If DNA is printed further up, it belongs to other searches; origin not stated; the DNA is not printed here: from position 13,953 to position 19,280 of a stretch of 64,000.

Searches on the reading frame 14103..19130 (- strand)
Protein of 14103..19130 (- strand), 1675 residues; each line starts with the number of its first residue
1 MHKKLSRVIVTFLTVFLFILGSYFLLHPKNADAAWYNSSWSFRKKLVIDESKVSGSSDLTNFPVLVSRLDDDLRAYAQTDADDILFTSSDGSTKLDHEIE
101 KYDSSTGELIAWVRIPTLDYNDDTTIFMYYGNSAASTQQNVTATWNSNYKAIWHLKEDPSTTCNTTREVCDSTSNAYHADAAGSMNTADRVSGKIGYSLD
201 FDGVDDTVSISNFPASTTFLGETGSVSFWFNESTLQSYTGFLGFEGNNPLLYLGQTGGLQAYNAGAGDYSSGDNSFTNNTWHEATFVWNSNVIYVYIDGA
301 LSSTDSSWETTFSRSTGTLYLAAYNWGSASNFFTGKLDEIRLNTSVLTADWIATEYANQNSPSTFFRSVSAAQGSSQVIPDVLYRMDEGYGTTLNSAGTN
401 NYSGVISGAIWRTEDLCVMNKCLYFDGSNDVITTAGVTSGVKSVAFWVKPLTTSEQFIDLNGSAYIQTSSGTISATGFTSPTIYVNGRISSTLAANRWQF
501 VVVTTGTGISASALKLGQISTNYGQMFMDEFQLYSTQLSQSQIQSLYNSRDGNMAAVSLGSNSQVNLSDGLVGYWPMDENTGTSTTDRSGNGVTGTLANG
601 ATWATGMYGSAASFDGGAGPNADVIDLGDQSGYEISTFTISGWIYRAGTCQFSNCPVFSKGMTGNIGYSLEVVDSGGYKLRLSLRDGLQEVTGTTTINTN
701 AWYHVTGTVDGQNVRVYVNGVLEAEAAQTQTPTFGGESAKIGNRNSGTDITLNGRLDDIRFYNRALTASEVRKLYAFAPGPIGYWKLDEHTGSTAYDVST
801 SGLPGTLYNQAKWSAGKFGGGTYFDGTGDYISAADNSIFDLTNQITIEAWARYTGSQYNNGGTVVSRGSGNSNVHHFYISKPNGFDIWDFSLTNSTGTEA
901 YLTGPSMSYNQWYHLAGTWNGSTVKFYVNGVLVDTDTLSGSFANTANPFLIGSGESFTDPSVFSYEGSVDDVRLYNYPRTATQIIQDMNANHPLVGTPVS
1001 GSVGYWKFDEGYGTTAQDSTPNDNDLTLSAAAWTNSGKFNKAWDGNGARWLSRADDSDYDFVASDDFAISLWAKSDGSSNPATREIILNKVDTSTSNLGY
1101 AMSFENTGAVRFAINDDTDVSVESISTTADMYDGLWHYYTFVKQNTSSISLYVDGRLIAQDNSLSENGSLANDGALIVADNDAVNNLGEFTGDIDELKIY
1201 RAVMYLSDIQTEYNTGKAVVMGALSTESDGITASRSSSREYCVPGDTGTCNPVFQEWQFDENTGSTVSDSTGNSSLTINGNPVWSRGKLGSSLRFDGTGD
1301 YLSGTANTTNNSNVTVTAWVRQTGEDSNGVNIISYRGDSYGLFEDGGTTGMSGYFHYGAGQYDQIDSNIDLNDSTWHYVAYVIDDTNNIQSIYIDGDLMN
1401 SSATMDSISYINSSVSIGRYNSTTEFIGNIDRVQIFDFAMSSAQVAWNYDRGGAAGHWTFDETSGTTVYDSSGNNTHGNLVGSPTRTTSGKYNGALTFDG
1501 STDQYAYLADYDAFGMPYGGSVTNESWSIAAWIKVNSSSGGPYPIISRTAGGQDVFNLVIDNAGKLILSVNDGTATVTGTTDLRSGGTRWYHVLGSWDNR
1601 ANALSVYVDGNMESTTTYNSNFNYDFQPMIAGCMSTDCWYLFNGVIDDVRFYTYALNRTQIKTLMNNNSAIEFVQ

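Call 11: search_protein_families(library=pfam, proteins=[window:14103-19130:-], max_evalue=0.01)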
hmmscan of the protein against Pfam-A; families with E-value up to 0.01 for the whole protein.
window:14103-19130:- (1675 aa): 9 families
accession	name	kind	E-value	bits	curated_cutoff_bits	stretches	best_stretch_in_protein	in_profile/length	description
PF13385.13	Laminin_G_3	-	1.6e-130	431.3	27.6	6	624-771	6-150/151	Concanavalin A-like lectin/glucanases superfamily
PF02210.31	Laminin_G_2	-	5.5e-22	79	22.9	0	669-761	22-123/126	Laminin G domain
PF07953.20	Toxin_R_bind_N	-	8.5e-14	52.1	23.8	1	1064-1163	53-153/191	Clostridium neurotoxin, N-terminal receptor binding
PF10102.14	DUF2341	-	2.6e-11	44.3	23.4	1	80-145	1-65/84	Domain of unknown function (DUF2341)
PF06439.18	3keto-disac_hyd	-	2.5e-08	34.6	26.8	0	687-738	112-163/187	3-keto-disaccharide hydrolase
PF22925.3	TS_C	-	9.6e-08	32.3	27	0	690-768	120-201/202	Trans-sialidase, C-terminal domain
PF00054.30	Laminin_G_1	-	0.00011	22.8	24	0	675-732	28-85/131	Laminin G domain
PF02973.23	Sialidase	-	0.0011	19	26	1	674-773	78-183/189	Sialidase, N-terminal domain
PF21708.4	Glyco_hydro_59_C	-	0.0089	16.5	27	0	672-733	90-151/175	Galactocerebrosidase, C-terminal lectin domain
